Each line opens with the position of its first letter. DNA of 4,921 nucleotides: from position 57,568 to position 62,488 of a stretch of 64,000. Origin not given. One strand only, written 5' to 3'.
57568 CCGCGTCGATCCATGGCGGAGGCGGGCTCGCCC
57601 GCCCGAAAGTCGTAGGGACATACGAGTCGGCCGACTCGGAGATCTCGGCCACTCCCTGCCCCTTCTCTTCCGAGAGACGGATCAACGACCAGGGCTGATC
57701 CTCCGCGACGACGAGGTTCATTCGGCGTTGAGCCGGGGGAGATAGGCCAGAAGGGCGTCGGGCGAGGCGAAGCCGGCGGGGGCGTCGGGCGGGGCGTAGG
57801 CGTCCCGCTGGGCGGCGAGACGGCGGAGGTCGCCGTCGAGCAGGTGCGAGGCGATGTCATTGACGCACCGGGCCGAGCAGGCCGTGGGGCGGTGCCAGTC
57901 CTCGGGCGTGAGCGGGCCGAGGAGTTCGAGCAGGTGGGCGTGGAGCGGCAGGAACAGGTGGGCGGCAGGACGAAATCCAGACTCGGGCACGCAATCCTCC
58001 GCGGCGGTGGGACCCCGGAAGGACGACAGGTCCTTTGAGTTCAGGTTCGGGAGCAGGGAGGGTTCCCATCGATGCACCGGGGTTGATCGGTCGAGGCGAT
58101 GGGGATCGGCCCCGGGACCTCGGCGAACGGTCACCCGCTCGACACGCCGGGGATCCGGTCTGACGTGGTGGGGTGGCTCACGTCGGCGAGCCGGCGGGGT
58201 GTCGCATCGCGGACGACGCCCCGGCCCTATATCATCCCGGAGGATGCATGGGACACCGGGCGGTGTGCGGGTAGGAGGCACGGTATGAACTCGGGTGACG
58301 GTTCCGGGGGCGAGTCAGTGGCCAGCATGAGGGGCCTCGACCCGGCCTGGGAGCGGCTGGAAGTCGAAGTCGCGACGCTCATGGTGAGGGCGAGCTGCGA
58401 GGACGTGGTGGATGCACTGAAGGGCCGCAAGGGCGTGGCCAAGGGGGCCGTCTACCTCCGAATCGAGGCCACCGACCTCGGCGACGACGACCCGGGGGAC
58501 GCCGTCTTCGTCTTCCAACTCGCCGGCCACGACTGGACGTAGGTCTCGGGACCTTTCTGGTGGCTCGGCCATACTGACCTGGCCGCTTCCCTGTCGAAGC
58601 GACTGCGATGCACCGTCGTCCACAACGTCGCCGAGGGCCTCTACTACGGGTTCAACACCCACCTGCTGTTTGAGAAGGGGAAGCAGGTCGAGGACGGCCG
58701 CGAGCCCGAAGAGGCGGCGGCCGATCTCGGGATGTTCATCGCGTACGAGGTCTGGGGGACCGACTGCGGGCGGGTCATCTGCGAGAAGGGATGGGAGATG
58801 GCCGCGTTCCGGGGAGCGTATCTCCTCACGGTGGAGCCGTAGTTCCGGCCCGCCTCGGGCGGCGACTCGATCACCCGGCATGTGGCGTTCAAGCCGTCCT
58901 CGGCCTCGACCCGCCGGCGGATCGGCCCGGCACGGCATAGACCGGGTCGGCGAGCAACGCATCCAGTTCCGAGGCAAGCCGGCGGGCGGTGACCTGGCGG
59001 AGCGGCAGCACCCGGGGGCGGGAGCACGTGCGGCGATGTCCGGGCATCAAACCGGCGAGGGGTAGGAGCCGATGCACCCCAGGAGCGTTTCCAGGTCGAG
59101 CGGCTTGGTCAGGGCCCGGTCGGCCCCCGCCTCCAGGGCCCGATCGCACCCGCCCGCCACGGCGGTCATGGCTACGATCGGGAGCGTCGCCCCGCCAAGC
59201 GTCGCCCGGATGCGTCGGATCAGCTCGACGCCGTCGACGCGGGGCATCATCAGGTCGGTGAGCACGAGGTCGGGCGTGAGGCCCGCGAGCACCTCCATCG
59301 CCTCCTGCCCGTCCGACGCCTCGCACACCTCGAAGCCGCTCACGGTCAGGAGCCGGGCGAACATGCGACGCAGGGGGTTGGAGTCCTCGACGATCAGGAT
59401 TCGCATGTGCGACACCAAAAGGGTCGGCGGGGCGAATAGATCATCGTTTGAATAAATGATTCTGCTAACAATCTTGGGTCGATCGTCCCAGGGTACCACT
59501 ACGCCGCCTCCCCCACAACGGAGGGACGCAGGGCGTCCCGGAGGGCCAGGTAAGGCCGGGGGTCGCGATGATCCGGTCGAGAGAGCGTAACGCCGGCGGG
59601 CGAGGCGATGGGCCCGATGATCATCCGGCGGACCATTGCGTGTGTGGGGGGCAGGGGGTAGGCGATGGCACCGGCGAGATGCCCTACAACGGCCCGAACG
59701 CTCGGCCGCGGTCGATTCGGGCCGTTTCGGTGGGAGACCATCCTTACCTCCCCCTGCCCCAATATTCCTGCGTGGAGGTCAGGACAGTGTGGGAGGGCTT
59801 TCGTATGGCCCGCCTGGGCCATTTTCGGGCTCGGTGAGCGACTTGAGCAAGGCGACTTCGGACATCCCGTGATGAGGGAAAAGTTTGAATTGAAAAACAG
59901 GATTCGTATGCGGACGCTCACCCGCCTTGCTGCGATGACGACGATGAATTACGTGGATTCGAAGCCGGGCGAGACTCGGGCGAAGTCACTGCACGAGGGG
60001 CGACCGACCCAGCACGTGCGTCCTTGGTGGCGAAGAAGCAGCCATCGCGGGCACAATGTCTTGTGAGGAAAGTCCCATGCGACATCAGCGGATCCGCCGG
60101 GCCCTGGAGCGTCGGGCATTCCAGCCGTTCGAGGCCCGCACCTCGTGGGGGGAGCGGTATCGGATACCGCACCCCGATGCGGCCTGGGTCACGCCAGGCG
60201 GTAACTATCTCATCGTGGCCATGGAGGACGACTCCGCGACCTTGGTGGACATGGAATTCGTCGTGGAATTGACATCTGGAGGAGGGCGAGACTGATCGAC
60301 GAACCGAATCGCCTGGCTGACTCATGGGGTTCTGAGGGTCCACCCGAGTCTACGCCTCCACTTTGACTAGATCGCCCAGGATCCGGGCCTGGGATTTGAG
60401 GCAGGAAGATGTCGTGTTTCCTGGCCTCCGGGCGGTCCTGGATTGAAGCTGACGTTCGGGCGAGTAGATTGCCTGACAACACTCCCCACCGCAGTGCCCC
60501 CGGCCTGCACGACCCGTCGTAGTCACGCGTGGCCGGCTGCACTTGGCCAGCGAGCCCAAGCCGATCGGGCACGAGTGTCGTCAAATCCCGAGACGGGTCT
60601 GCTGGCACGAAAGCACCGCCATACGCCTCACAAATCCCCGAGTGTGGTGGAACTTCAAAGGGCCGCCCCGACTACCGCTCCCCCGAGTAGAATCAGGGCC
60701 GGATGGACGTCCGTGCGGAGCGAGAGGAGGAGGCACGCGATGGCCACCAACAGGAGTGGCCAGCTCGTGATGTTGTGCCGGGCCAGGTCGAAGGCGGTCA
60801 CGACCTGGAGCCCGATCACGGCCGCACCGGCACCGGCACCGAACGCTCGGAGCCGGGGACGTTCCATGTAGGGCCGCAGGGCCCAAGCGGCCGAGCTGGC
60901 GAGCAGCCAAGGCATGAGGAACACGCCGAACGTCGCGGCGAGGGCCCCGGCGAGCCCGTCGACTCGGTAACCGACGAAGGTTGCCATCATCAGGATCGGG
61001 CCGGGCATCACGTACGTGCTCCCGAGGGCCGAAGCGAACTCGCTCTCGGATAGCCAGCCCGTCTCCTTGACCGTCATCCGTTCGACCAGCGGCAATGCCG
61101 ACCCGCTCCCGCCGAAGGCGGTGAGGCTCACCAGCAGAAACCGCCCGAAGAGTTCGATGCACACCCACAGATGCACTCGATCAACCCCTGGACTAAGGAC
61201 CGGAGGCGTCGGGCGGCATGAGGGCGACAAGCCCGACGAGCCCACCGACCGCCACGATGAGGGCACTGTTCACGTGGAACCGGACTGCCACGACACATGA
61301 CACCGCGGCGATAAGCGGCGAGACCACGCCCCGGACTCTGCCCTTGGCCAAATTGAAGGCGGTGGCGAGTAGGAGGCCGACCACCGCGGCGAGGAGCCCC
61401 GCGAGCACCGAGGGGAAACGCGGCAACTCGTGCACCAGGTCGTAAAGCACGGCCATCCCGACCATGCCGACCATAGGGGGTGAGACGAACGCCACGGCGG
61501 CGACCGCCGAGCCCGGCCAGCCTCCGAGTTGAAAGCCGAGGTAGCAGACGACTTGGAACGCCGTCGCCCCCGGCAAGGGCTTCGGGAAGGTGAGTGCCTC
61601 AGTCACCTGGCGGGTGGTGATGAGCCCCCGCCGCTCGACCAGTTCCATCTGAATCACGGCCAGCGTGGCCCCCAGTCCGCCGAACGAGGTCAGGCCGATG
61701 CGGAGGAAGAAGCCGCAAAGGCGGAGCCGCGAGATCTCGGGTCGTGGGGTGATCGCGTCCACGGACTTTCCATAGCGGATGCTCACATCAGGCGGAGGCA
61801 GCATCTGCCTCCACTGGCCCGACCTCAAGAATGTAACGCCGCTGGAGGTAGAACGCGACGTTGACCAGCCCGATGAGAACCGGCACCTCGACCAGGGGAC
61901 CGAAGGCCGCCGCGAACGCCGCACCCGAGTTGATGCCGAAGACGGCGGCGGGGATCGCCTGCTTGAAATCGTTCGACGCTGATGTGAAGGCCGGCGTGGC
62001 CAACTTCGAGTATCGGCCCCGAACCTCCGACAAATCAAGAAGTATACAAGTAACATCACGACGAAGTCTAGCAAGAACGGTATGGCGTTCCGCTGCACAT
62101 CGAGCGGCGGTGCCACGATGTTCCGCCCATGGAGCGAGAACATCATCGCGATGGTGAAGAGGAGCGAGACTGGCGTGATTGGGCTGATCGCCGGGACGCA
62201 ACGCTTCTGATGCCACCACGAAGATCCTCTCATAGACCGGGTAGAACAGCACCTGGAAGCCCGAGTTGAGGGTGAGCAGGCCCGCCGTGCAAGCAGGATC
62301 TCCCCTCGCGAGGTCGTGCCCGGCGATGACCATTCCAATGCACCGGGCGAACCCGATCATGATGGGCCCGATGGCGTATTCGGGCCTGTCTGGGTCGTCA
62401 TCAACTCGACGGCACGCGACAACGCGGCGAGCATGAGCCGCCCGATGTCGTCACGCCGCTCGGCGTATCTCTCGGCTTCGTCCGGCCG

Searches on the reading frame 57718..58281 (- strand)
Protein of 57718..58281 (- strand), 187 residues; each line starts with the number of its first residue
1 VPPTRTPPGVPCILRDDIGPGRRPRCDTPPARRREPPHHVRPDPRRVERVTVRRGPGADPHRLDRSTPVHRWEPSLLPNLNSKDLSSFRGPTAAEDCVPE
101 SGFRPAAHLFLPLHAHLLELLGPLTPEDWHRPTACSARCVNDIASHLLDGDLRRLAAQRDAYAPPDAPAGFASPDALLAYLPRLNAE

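Call 73: search_protein_families(library=pfam, proteins=[window:57718-58281:-], max_evalue=0.05)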
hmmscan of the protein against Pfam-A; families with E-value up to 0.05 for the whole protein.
window:57718-58281:- (187 aa): 2 families
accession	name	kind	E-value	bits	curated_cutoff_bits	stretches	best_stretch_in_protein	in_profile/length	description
PF11716.13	MDMPI_N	-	0.00039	21.6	24.2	1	112-168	3-61/140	Mycothiol maleylpyruvate isomerase N-terminal domain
PF00159.23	Hormone_3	-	0.046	14.2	28.7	0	163-185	2-24/36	Pancreatic hormone peptide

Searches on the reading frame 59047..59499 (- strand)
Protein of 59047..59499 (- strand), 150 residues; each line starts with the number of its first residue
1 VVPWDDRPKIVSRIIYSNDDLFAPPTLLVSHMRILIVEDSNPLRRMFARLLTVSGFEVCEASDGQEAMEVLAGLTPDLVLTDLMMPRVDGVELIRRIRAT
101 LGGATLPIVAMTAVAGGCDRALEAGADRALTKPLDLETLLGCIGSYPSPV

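Call 12: search_protein_families(library=pfam, proteins=[window:59047-59499:-], max_evalue=0.001)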
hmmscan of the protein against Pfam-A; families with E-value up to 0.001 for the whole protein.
window:59047-59499:- (150 aa): 1 family
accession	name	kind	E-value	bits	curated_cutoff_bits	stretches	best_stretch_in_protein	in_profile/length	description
PF00072.30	Response_reg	-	2.8e-25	89.1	30.2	1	34-140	1-107/111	Response regulator receiver domain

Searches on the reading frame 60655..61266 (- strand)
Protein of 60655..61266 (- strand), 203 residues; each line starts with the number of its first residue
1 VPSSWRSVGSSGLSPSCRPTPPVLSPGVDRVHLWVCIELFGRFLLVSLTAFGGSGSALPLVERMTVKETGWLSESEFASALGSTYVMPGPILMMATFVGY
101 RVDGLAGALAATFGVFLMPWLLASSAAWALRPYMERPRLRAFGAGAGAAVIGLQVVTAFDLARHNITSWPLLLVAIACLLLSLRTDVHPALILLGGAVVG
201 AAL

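Call 12: search_protein_families(library=pfam, proteins=[window:60655-61266:-], max_evalue=0.001)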
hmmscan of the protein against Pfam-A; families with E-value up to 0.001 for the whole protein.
window:60655-61266:- (203 aa): 1 family
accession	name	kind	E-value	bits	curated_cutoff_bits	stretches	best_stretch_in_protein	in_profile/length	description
PF02417.20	Chromate_transp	-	1.6e-35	123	28.6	1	37-200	1-165/166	Chromate transporter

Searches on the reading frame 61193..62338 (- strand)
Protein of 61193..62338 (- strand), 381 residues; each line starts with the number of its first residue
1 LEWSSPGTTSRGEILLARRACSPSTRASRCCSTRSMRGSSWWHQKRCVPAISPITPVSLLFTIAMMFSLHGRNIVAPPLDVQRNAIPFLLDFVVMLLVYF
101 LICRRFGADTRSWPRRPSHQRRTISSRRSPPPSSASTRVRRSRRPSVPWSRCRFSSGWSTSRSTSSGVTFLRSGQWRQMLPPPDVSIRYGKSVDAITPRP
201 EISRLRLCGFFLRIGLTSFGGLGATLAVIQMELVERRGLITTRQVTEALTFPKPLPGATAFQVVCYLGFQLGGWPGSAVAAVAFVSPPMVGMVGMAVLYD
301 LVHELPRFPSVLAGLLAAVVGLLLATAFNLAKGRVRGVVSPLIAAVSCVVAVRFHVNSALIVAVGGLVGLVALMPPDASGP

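Call 12: search_protein_families(library=pfam, proteins=[window:61193-62338:-], max_evalue=0.001)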
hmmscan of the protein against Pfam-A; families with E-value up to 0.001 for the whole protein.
window:61193-62338:- (381 aa): 1 family
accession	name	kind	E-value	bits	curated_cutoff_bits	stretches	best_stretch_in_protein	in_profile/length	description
PF02417.20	Chromate_transp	-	1.1e-31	110.6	28.6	1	206-370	2-166/166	Chromate transporter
